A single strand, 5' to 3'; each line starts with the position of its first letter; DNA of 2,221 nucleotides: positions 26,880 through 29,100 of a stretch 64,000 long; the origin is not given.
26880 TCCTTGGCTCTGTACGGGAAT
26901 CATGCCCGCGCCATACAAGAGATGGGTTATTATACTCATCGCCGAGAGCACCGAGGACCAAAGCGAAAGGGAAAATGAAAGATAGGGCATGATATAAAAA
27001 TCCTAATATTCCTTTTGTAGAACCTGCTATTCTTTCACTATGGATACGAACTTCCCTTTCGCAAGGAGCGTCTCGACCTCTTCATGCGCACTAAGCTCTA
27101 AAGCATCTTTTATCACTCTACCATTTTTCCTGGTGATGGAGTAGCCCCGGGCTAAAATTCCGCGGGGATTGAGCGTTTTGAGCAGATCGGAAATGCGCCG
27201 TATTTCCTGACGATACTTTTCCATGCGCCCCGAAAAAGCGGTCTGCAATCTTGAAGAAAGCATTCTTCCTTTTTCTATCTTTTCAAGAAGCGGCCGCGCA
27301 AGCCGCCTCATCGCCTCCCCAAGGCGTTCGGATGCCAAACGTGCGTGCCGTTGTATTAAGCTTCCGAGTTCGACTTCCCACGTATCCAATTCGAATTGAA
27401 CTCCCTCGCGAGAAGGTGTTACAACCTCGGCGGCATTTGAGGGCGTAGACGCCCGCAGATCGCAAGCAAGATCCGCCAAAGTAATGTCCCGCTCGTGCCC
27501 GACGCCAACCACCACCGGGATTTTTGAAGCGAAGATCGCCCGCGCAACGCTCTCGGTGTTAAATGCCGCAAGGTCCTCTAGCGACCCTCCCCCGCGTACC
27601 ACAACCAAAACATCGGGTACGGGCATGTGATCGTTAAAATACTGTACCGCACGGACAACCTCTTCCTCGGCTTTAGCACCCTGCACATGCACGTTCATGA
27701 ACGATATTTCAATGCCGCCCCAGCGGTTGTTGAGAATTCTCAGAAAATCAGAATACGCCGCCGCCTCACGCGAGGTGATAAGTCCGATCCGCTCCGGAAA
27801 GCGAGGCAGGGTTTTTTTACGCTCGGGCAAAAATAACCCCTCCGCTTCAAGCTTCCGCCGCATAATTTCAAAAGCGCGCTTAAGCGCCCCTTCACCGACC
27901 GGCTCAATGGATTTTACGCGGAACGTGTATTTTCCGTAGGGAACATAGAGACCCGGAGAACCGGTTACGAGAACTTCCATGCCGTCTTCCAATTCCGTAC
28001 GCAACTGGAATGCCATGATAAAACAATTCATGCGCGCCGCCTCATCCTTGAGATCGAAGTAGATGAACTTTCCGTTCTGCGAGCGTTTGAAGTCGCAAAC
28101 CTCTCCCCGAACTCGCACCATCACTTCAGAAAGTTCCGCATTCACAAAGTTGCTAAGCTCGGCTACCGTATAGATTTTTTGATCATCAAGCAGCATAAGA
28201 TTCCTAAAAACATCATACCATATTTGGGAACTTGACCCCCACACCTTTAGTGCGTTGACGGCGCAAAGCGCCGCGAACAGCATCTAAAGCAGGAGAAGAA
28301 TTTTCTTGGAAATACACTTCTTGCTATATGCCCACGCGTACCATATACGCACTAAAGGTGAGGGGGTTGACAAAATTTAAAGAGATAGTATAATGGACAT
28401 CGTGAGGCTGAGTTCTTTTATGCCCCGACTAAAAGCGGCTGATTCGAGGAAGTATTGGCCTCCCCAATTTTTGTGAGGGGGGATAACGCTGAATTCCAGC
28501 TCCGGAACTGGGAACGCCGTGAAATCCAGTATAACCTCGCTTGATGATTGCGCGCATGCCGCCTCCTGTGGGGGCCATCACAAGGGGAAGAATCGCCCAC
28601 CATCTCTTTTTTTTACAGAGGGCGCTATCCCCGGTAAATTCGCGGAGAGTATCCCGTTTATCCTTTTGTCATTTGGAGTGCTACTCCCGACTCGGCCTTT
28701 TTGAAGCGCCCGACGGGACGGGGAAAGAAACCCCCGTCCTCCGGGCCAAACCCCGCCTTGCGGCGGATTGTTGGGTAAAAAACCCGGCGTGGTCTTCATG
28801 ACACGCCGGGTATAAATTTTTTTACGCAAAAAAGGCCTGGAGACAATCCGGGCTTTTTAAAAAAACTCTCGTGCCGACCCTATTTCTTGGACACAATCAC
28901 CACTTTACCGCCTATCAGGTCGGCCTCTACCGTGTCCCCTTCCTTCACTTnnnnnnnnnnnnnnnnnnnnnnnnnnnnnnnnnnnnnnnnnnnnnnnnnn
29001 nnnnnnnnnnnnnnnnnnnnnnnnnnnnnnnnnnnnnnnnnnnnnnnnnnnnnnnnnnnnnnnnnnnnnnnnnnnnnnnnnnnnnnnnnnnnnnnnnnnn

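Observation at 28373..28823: Consensus sigma70 promoter driving a ~400-nt ORF-free, highly structured transcript next to clpB: a candidate novel ncRNA.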

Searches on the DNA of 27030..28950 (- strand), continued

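Call 84: search_with_rna_model(model_id=R1, sources=[window, L162, L163, L169, L171, L172, L173, L174, L166, L167, L168, L164], max_evalue=10, show_alignments=3)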
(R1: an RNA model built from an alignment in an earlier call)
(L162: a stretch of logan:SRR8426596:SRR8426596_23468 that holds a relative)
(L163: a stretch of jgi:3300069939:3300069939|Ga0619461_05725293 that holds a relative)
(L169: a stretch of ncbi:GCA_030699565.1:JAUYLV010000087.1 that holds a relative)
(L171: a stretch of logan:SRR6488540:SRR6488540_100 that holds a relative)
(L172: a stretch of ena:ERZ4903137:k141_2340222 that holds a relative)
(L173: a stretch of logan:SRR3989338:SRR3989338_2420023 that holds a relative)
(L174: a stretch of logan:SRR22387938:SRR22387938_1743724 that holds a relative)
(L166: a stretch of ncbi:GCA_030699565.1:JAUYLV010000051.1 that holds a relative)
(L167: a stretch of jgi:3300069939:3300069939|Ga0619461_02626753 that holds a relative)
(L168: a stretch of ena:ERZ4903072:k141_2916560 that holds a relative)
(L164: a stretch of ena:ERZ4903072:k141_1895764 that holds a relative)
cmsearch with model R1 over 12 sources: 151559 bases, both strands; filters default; matches with E-value up to 10: 7.
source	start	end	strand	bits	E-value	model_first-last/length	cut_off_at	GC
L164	6858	7146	-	352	8.9e-105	1-289/289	no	0.52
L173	1779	2070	-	248.8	1.5e-73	1-289/289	no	0.52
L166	1064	1085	+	10.3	0.19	56-77/289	no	0.64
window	52755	52820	+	10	0.23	1-289/289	no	0.48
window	20902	20921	+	9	0.46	165-184/289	no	0.6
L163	2673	2764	+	6.7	2.2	1-289/289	no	0.53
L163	2425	2531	+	5.8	4.4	1-289/289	no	0.47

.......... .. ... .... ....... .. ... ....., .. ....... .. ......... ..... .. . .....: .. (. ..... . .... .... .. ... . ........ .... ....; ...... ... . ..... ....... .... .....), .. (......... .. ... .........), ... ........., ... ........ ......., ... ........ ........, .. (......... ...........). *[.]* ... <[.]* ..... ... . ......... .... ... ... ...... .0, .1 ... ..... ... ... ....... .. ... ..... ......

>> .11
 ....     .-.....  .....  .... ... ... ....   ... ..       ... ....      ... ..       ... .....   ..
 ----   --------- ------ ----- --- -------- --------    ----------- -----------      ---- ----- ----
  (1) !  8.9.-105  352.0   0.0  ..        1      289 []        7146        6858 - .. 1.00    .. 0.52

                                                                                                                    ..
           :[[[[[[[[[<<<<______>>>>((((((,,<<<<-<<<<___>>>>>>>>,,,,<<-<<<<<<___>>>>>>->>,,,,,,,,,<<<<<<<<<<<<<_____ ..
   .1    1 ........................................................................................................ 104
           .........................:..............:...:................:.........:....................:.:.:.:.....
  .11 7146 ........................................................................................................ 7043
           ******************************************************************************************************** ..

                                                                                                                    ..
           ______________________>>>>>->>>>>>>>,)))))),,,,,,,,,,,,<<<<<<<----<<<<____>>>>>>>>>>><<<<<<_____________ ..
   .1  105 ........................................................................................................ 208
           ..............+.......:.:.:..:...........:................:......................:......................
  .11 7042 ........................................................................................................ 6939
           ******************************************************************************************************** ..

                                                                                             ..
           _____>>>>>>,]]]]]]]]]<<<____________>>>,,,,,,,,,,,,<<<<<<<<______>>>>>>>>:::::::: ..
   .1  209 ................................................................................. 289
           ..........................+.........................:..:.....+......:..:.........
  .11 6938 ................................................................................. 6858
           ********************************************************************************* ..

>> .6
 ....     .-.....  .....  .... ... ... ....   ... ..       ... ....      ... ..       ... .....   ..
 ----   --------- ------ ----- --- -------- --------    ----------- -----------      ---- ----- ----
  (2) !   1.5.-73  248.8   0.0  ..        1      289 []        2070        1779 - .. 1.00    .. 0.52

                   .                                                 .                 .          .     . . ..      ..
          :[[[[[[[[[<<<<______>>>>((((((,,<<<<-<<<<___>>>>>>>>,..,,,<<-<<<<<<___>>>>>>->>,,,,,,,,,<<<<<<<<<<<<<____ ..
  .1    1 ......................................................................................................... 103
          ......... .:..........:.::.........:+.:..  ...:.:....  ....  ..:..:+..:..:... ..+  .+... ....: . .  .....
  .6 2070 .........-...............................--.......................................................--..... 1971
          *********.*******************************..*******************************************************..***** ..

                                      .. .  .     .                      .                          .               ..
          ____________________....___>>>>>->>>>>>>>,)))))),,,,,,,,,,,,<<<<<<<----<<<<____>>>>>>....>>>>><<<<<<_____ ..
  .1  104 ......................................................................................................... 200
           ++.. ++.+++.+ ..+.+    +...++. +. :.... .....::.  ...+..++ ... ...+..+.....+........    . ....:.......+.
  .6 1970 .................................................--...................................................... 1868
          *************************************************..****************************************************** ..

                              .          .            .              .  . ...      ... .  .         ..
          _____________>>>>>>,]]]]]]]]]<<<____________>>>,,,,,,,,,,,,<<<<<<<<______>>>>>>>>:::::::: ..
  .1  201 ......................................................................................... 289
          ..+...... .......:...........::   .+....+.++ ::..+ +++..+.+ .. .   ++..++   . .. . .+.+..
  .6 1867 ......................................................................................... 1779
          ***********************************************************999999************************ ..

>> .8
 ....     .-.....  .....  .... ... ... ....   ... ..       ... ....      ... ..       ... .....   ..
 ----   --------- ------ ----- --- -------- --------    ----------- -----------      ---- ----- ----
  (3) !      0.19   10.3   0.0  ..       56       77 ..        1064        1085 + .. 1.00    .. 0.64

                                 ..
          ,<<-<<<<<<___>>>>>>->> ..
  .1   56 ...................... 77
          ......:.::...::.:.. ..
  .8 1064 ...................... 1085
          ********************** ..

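Call 85: search_with_rna_model(model_id=R1, source=window, start=28150, end=28950, filters=off, max_evalue=10, show_alignments=2)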
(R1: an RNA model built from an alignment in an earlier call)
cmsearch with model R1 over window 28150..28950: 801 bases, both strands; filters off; matches with E-value up to 10: 17.
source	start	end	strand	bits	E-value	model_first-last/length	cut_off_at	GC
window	28782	28861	+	7.6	0.0067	1-289/289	no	0.46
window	28774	28854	-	6.5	0.014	1-289/289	no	0.48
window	28872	28926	-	2.8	0.19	86-140/289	no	0.53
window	28644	28687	+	1.7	0.41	91-136/289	no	0.45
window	28585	28632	-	1.3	0.53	87-140/289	no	0.52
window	28561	28575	+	0.7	0.81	60-74/289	no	0.8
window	28693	28708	+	0.4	0.98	231-246/289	no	0.56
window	28462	28479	+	0.1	1.2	230-247/289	no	0.5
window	28354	28465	-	-0.1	1.4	1-289/289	no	0.46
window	28717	28738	-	-0.4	1.8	260-281/289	no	0.64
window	28560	28576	-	-0.5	1.8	59-75/289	no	0.82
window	28226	28239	-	-0.6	1.9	11-24/289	no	0.64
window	28718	28737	+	-0.6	2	261-280/289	no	0.6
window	28754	28765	-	-1.8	4.6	171-182/289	no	0.83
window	28643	28689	-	-2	5.4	92-135/289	no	0.49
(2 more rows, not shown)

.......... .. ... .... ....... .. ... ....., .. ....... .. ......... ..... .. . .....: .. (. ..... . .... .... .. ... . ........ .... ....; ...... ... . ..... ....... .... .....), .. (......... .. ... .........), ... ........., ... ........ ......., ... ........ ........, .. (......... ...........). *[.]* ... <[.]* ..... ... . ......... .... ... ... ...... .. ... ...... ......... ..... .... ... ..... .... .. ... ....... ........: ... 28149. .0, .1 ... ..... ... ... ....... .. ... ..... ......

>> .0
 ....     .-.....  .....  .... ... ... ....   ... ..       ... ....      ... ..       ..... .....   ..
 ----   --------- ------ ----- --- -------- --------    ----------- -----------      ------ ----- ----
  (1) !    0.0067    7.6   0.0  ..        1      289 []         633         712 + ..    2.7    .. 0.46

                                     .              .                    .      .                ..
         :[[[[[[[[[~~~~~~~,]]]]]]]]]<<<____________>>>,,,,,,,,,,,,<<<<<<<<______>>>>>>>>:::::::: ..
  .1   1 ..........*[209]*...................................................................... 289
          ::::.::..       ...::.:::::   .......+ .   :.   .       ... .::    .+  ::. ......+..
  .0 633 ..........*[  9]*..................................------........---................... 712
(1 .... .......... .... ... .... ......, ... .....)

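Call 86: search_with_rna_model(model_id=R1, source=L169, start=1500, end=2250, filters=off, max_evalue=10, show_alignments=2)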
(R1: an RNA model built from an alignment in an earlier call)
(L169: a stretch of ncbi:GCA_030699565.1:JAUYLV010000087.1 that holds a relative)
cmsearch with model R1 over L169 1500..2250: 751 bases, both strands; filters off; matches with E-value up to 10: 9.
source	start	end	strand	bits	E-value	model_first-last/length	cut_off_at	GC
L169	1524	1626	-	6.9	0.0099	1-289/289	no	0.34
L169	2087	2111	+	1.5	0.44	56-77/289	no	0.68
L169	2080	2171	-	0.5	0.88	1-289/289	no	0.45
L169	1606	1627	+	-1.3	2.9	260-281/289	no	0.5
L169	1984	2032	-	-1.6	3.7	88-139/289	no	0.29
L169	2171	2184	+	-2.2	5.8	61-73/289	no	0.86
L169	2034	2043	+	-2.4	6.4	172-181/289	no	0.6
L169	1842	1881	+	-2.5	6.9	92-135/289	no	0.62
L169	2124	2149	+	-2.9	9.1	256-281/289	no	0.12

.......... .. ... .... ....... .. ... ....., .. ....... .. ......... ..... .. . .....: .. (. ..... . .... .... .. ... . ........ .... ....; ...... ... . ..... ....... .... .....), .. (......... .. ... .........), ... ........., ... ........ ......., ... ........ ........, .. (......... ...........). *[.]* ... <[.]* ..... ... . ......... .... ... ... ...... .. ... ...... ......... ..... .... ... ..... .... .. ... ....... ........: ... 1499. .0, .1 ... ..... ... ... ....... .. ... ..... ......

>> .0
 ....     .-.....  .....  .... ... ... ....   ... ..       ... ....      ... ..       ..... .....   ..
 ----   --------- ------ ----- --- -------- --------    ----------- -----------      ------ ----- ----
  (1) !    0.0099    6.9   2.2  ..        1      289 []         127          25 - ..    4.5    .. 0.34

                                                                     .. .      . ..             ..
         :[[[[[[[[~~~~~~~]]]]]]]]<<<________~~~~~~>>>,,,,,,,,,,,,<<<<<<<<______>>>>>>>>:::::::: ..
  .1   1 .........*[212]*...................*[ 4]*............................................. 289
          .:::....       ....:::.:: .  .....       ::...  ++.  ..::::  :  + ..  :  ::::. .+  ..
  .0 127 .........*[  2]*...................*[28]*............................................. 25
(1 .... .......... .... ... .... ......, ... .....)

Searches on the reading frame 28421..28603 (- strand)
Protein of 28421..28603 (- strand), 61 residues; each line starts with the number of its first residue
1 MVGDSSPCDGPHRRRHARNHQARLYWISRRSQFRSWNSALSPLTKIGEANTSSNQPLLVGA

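Call 23: search_protein_families(library=pfam, proteins=[window:28421-28603:-, window:28432-28581:-], max_evalue=1)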
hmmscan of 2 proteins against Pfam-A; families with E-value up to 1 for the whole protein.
window:28421-28603:- (61 aa): 0 families

window:28432-28581:- (50 aa): 0 families

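Call 49: find_homologous_proteins(query=window:28432-28581:-, max_evalue=1)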
Query window:28432-28581:-: no candidate shares three 5-residue words with the query. No homologue found.
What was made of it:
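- Tried and rejected: The 50-aa minus-strand ORF had none (call 49).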

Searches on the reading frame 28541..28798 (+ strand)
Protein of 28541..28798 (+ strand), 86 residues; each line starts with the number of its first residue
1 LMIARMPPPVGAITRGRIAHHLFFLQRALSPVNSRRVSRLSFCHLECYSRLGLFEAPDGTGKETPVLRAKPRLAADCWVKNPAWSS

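Call 23: search_protein_families(library=pfam, proteins=[window:28541-28798:+], max_evalue=1)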
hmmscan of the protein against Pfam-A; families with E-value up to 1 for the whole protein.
window:28541-28798:+ (86 aa): 1 family
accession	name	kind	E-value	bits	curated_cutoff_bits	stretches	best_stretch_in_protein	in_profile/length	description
PF11809.13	DUF3330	-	0.13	12.8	25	1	29-72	26-61/69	Domain of unknown function (DUF3330)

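Call 48: search_protein_representatives(protein=window:28541-28798:+)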
Query: 86 residues. Proteins with E-value up to 0.001 (for the whole library): 0; up to 1e-10: 0; up to 1e-30: 0. The best 0 are listed.
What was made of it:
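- On Stand-alone bacterial noncoding RNA gene (generic kind): No Pfam match or homologues (calls 23, 48, 49).
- Checked: The 86-aa ORF has 0 hits among 1.84 billion representative proteins (call 48), and the 50-aa minus-strand ORF has none (call 49).
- No homologues were found for the ORFs tested (calls 23, 48, 49).
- Tried and rejected: The 86-aa ORF had 0 hits among 1.84 billion proteins (call 48).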
